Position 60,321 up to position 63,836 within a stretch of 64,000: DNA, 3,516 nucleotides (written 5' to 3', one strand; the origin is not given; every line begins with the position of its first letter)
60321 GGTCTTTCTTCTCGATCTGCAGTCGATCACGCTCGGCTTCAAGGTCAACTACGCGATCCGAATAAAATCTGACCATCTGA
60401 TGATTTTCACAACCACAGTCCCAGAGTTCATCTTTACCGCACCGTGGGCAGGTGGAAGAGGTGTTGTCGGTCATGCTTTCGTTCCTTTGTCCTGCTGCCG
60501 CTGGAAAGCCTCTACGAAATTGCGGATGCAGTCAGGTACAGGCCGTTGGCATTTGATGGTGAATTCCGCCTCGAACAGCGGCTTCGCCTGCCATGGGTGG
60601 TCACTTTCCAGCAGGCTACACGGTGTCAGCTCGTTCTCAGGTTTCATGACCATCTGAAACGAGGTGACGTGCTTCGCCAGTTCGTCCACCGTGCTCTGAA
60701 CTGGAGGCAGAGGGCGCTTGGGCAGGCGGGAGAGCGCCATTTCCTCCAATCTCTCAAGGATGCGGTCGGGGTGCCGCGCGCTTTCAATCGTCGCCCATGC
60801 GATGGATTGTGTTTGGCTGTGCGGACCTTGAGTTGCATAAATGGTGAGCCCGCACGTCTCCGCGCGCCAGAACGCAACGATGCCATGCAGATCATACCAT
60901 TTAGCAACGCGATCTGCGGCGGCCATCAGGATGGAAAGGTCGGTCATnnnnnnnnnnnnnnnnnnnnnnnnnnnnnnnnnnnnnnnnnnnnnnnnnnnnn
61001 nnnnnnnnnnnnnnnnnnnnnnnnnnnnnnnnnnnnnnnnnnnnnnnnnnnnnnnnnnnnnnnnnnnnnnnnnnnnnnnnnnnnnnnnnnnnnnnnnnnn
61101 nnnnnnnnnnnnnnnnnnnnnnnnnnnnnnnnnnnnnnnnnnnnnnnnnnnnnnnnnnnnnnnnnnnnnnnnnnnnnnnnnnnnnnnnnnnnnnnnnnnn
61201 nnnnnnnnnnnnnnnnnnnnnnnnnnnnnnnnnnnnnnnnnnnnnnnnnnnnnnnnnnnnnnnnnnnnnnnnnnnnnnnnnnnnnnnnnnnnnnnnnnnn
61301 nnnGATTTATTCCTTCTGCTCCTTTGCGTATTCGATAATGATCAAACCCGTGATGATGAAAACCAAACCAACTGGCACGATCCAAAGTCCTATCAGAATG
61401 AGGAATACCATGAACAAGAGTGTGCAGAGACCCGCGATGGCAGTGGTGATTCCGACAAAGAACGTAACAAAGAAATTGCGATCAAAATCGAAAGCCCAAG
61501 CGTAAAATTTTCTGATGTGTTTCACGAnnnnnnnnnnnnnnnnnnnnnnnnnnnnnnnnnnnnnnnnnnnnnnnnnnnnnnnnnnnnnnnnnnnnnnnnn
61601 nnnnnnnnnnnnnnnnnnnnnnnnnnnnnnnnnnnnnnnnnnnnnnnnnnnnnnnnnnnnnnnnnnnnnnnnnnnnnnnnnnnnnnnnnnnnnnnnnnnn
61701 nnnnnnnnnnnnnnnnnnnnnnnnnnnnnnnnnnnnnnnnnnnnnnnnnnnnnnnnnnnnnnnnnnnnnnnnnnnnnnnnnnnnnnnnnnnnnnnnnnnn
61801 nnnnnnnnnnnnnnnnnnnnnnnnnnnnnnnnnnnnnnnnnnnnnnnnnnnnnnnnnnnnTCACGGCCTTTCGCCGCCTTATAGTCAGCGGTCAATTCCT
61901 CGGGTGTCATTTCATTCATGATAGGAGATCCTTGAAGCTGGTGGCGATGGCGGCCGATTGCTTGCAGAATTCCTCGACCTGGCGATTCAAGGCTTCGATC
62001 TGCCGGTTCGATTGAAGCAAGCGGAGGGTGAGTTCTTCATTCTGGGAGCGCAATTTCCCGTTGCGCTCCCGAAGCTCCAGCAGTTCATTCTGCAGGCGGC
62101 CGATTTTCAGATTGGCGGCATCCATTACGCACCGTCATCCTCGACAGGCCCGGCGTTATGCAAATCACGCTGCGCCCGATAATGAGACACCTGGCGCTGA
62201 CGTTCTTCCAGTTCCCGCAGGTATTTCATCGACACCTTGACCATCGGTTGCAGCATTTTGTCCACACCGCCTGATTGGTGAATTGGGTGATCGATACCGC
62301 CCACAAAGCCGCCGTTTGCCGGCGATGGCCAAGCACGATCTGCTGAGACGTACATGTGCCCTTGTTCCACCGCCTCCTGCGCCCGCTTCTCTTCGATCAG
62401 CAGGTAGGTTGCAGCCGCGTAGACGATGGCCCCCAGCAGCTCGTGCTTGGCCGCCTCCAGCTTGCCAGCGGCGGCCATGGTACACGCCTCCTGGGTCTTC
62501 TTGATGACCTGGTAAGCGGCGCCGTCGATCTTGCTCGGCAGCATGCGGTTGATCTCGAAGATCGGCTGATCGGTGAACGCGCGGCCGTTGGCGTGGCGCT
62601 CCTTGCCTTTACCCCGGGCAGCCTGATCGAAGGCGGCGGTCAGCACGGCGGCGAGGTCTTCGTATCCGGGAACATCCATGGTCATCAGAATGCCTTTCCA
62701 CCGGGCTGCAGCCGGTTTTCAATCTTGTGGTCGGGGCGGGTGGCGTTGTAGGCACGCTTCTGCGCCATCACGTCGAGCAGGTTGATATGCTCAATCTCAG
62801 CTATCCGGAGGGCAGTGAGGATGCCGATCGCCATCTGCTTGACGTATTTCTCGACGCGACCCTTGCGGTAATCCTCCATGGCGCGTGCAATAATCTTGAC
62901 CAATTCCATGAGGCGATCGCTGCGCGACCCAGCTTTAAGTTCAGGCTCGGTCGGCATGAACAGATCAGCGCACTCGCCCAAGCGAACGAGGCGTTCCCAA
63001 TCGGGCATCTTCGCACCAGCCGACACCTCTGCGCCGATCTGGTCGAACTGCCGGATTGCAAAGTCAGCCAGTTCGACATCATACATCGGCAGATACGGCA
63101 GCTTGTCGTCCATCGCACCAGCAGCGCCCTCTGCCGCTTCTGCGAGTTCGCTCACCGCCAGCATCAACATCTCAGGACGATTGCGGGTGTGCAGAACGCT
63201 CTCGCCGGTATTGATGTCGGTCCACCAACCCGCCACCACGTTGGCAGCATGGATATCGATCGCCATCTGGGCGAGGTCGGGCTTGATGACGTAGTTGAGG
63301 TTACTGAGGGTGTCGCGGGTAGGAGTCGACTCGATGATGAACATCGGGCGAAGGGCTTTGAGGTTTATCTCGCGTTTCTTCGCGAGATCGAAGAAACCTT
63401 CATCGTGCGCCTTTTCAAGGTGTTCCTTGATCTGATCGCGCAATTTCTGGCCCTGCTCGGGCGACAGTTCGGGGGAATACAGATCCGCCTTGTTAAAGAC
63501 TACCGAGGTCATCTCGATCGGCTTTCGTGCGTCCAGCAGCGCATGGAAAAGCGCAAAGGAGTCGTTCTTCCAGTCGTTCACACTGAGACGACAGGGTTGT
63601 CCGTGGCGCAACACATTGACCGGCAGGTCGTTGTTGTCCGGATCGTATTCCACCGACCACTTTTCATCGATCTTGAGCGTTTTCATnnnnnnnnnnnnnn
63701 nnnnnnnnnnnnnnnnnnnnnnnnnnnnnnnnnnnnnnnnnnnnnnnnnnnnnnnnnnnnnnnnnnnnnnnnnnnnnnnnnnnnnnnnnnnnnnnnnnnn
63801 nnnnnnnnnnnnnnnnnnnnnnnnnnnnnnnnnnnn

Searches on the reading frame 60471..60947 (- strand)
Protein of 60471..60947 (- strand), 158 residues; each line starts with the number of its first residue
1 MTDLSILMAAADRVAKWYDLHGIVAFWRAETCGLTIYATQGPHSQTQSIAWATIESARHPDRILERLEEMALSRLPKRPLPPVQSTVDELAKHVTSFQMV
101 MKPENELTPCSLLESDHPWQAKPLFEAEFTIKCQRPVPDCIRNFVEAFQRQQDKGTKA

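Call 39: search_protein_families(library=pfam, proteins=[window:60471-60947:-], max_evalue=0.05)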
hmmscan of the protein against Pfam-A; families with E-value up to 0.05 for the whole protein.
window:60471-60947:- (158 aa): 0 families

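Call 40: search_protein_families(library=phrogs, proteins=[window:60471-60947:-], max_evalue=0.001)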
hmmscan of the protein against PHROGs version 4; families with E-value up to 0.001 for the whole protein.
window:60471-60947:- (158 aa): 1 family
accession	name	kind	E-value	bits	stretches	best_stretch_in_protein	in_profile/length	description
phrog_34904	-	unknown function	0.00046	21.3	1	3-75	11-81/83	-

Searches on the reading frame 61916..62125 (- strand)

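Call 10: search_protein_families(library=pfam, proteins=[window:61916-62125:-], max_evalue=0.01)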
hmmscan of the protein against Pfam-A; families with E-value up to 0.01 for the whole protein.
window:61916-62125:- (69 aa): 4 families
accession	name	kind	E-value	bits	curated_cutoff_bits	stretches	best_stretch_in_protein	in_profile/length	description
PF16043.11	DUF4795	-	0.0028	17.5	34.8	1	7-55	8-56/208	Domain of unknown function (DUF4795)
PF15960.10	DUF4763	-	0.0052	16.5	30.1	1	8-59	87-138/236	Domain of unknown function (DUF4763)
PF25450.1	Rab11-FIP3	-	0.0053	17.5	31.9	1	2-58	57-113/125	Rab11-FIP3-like domain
PF11932.13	DUF3450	-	0.0053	16.5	32.6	1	7-62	38-100/241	Protein of unknown function (DUF3450)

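Call 19: search_protein_families(library=phrogs, proteins=[window:61916-62125:-], max_evalue=0.01)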
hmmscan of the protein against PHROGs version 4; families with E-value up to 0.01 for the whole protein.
window:61916-62125:- (69 aa): 3 families
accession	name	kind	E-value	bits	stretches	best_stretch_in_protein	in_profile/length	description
phrog_8488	-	unknown function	0.0034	18.4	1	12-59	5-52/119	-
phrog_26779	-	unknown function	0.0045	18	1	7-56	71-120/178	-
phrog_4780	-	unknown function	0.0078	16.8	1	6-65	137-196/275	-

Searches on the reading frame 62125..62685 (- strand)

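Call 10: search_protein_families(library=pfam, proteins=[window:62125-62685:-], max_evalue=0.01)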
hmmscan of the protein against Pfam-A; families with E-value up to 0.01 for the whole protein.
window:62125-62685:- (186 aa): 0 families

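Call 40: search_protein_families(library=phrogs, proteins=[window:62125-62685:-], max_evalue=0.001)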
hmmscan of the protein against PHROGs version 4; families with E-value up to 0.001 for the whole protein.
window:62125-62685:- (186 aa): 2 families
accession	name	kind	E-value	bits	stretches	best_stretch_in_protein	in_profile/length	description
phrog_13898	-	unknown function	2.6e-33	116.9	1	2-107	82-182/327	-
phrog_8209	-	unknown function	5.1e-23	83.5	1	4-102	173-267/272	-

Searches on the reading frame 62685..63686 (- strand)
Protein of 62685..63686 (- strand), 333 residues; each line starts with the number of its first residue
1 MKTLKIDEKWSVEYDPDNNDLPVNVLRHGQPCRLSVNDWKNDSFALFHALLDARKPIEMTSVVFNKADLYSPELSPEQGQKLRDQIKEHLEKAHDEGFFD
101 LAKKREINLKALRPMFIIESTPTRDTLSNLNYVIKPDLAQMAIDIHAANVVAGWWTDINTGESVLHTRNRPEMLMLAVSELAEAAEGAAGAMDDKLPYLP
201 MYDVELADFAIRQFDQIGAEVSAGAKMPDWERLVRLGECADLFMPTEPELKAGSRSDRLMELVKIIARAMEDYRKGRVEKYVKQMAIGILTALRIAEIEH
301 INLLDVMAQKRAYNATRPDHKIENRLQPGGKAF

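Call 10: search_protein_families(library=pfam, proteins=[window:62685-63686:-], max_evalue=0.01)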
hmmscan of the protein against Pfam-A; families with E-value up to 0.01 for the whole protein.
window:62685-63686:- (333 aa): 0 families

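Call 40: search_protein_families(library=phrogs, proteins=[window:62685-63686:-], max_evalue=0.001)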
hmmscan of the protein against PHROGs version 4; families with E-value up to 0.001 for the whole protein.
window:62685-63686:- (333 aa): 4 families
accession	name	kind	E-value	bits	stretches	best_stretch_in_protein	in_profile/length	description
phrog_5658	-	other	9.6e-42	144.7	1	137-333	303-421/421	pyrophosphatase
phrog_6945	-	unknown function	9.1e-15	55.9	1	151-216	168-232/270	-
phrog_9236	-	other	6.1e-09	36.9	1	203-322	86-188/191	pyrophosphatase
phrog_3301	-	other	6.5e-07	30.4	0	128-218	40-140/169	pyrophosphatase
